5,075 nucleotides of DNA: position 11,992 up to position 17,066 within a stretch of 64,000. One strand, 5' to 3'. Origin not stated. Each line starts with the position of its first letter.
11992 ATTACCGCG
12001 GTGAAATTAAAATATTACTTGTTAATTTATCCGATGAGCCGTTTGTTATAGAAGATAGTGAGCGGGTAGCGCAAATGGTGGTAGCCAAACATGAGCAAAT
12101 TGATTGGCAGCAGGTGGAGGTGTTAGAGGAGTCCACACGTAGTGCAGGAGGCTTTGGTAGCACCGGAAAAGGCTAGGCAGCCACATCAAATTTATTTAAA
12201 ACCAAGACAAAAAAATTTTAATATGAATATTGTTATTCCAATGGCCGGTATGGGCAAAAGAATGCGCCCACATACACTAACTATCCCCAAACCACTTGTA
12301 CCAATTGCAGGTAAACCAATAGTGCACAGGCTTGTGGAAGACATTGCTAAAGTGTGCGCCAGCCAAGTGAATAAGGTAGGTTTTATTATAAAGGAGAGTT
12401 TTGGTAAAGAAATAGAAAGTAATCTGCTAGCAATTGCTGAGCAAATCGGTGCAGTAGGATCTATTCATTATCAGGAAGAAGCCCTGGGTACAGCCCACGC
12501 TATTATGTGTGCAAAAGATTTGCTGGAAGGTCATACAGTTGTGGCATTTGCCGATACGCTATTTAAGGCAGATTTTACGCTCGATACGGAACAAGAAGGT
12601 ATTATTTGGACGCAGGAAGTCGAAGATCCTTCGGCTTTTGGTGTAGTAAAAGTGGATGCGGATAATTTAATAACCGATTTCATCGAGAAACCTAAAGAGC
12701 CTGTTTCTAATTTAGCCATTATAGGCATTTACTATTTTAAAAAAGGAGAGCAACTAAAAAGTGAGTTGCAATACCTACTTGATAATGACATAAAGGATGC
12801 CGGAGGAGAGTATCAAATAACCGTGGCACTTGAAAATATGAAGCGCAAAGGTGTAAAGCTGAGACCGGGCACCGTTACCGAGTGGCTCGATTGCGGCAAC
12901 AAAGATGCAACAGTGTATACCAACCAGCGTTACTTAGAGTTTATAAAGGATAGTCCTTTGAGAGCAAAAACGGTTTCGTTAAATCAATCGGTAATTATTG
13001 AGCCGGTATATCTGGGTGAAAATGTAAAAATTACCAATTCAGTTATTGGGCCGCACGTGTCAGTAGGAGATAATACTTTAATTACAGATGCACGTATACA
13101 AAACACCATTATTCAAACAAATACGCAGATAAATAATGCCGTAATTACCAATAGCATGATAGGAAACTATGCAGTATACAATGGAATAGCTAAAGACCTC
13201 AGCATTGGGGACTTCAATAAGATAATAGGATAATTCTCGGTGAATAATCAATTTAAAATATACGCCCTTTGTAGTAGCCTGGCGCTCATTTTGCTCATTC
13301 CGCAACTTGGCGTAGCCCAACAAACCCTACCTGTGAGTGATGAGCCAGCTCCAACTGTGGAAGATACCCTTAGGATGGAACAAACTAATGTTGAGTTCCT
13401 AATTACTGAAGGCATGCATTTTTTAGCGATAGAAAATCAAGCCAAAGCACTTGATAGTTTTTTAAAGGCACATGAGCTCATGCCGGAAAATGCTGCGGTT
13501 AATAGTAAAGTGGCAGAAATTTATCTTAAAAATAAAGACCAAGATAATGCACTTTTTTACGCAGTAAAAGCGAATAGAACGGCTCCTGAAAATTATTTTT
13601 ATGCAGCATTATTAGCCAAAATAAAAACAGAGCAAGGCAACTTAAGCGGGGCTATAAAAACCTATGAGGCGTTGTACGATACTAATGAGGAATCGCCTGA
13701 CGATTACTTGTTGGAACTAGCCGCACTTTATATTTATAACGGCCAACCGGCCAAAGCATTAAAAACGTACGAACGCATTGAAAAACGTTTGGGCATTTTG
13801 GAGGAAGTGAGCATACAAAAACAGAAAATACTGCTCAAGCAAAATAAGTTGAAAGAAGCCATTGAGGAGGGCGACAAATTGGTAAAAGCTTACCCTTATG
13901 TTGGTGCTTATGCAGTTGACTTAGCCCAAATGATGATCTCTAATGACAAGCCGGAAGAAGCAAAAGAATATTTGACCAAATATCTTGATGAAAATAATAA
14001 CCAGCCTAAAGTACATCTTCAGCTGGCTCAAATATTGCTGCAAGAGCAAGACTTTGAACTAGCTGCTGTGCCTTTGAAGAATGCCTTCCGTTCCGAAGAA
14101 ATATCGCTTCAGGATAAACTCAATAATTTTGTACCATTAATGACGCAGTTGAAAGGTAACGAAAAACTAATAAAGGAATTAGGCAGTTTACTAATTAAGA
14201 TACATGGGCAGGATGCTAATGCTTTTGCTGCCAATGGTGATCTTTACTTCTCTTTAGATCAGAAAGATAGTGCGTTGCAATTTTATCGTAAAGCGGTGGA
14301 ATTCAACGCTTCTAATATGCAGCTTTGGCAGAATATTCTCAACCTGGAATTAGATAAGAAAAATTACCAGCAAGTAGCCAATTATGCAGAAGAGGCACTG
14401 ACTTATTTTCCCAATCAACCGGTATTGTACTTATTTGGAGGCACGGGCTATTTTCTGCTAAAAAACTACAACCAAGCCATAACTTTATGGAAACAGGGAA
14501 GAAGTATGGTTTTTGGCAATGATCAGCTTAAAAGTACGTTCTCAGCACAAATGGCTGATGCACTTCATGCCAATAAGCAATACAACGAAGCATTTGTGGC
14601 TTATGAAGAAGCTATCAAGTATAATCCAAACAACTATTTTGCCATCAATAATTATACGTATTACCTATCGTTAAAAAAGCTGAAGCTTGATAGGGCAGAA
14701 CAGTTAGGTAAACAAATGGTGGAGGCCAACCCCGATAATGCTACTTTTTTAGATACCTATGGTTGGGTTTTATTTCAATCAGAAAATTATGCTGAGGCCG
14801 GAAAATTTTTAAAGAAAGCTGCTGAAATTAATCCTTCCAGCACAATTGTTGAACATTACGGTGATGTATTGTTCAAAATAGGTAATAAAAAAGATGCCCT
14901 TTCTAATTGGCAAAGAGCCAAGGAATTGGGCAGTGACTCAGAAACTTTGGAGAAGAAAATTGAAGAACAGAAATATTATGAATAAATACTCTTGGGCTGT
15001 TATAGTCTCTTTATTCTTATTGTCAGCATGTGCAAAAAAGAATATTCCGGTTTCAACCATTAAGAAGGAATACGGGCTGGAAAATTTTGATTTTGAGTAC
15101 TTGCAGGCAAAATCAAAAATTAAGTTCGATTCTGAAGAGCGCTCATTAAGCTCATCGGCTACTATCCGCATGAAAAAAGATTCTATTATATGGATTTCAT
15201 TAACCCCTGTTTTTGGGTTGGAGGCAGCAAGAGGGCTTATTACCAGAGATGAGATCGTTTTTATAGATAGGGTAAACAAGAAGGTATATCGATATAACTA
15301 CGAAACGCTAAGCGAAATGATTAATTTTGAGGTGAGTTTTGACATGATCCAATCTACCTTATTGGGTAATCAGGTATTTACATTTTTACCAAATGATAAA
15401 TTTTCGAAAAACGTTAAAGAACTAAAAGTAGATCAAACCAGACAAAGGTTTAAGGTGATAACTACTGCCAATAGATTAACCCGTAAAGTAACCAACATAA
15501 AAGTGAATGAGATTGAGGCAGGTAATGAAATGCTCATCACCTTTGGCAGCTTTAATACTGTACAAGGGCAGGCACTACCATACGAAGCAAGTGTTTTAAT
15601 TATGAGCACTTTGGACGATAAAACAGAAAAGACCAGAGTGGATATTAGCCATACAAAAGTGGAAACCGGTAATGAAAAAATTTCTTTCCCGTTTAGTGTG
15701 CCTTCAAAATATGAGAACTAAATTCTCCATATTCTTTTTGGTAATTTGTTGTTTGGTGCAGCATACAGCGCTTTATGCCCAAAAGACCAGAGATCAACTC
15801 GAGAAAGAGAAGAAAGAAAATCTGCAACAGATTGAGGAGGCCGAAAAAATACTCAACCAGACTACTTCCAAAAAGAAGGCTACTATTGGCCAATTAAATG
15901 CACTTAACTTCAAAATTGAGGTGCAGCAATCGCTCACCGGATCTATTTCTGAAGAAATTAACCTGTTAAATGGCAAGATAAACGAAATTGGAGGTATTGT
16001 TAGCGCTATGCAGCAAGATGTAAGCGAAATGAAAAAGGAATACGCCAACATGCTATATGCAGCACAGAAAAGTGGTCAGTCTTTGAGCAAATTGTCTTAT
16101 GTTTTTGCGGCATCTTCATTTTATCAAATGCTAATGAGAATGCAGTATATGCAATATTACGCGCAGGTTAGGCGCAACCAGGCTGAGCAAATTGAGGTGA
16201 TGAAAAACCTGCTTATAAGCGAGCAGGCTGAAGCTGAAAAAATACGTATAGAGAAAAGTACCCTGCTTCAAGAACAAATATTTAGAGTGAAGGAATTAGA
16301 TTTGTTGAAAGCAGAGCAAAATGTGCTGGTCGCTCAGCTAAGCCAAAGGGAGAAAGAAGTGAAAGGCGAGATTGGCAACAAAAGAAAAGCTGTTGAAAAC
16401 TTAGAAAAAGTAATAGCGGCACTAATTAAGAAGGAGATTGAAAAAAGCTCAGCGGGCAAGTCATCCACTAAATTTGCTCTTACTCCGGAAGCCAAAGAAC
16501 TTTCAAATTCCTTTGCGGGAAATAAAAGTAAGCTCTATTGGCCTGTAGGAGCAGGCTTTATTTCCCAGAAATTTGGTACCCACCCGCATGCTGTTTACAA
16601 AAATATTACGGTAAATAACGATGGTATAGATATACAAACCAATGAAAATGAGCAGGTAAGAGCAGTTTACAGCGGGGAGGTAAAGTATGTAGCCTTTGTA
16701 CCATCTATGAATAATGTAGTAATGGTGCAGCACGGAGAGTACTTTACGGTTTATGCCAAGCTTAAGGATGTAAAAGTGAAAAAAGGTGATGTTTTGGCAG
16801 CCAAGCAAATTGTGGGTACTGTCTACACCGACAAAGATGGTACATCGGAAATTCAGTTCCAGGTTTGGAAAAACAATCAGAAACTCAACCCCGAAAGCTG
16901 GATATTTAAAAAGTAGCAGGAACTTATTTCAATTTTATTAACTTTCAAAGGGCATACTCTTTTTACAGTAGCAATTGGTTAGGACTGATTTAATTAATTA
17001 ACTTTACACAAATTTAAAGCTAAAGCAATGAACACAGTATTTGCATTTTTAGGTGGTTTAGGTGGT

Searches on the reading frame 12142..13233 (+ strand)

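Call 66: search_protein_families(library=pfam, proteins=[window:12142-13233:+], max_evalue=0.00001)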
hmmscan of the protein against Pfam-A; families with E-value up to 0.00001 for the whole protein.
window:12142-13233:+ (363 aa): 2 families
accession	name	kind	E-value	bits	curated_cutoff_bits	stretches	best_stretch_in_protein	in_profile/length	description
PF00483.29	NTP_transferase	-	9.2e-29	101.2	21.2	1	34-264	6-242/245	Nucleotidyl transferase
PF25084.1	LbH_EIF2B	-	9.8e-09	35.6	54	1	277-339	15-79/105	EIF2B subunit epsilon LbH domain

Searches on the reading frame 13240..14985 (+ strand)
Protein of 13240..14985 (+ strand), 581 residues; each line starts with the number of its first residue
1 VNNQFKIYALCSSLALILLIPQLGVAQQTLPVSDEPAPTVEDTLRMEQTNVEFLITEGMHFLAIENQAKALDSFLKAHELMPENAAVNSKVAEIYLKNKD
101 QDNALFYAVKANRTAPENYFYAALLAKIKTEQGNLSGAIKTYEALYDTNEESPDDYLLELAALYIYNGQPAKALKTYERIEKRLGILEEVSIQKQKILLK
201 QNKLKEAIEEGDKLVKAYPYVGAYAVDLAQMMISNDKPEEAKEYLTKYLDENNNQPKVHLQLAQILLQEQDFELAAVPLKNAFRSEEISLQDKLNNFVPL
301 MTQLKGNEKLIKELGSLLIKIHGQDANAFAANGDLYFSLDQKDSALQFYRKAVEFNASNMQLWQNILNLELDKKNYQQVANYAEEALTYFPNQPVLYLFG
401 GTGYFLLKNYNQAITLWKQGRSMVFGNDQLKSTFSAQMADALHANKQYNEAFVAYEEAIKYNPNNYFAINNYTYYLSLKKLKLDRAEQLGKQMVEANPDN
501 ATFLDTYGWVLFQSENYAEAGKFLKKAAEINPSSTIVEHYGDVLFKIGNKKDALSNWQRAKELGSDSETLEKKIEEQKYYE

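Call 66: search_protein_families(library=pfam, proteins=[window:13240-14985:+], max_evalue=0.00001)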
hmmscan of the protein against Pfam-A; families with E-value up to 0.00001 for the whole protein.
window:13240-14985:+ (581 aa): 18 families
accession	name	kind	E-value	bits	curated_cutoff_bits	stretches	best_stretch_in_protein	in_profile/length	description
PF07719.23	TPR_2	-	4.5e-30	101.7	27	0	438-465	7-34/34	Tetratricopeptide repeat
PF14559.12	TPR_19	-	1.9e-25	89.4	25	0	234-275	3-44/68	Tetratricopeptide repeat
PF13428.12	TPR_14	-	4.9e-25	85.9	23.5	0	226-265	5-44/44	Tetratricopeptide repeat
PF00515.34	TPR_1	-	4.8e-21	74.1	27.8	0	438-465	7-34/34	Tetratricopeptide repeat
PF23914.1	TPR_CcmH_CycH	-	4.7e-20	72.5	42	1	443-531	61-151/158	Cytochrome c-type biogenesis protein H TPR domain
PF12895.13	ANAPC3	-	1.1e-18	67.7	27.2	0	483-556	5-78/82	Anaphase-promoting complex, cyclosome, subunit 3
PF13432.12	TPR_16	-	2.2e-17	63.6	32.7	0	482-534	12-64/65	Tetratricopeptide repeat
PF13181.12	TPR_8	-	3.1e-16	58.5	25.7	0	333-358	8-33/34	Tetratricopeptide repeat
PF13414.12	TPR_11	-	4.7e-16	58.6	26.8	0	440-465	2-27/42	TPR repeat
PF13424.12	TPR_12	-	5.6e-16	58.9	30.1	0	124-180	8-71/77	Tetratricopeptide repeat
PF13429.12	TPR_15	-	3.3e-11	43.6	26.2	0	324-452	144-268/280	Tetratricopeptide repeat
PF13174.12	TPR_6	-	1.6e-09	38.2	26.3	0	156-182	2-28/33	Tetratricopeptide repeat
PF09976.15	TPR_21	-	3.8e-09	37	25.5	0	202-282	56-139/193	Tetratricopeptide repeat-like domain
PF25064.1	ARM_TT21_5th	-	6.9e-09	36.5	27.8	0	91-179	7-97/117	TT21 fifth ARM repeats domain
PF24575.1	TPR_Slam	-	1.1e-08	35.9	35.2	0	194-243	53-102/104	Surface lipoprotein assembly modifier, N-terminal TPR repeats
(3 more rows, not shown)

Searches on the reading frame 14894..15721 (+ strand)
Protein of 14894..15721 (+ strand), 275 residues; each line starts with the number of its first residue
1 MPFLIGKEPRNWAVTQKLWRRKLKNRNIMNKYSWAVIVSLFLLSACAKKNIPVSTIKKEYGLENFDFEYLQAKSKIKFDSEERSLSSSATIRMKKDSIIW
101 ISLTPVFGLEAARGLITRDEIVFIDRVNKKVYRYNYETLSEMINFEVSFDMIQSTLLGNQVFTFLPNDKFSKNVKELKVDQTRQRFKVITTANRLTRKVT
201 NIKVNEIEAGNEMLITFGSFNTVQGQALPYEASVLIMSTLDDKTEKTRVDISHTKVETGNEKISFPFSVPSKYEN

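Call 66: search_protein_families(library=pfam, proteins=[window:14894-15721:+], max_evalue=0.00001)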
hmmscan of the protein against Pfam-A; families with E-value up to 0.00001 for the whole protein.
window:14894-15721:+ (275 aa): 1 family
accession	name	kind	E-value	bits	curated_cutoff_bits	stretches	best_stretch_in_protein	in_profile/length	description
PF14125.13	DUF4292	-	1.2e-48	166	23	1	65-274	2-207/209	Domain of unknown function (DUF4292)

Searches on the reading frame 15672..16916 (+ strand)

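Call 66: search_protein_families(library=pfam, proteins=[window:15672-16916:+], max_evalue=0.00001)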
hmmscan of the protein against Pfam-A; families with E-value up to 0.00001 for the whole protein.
window:15672-16916:+ (414 aa): 1 family
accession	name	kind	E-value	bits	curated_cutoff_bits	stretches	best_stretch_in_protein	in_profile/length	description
PF01551.29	Peptidase_M23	-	3.7e-18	66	28.7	1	316-407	3-96/96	Peptidase family M23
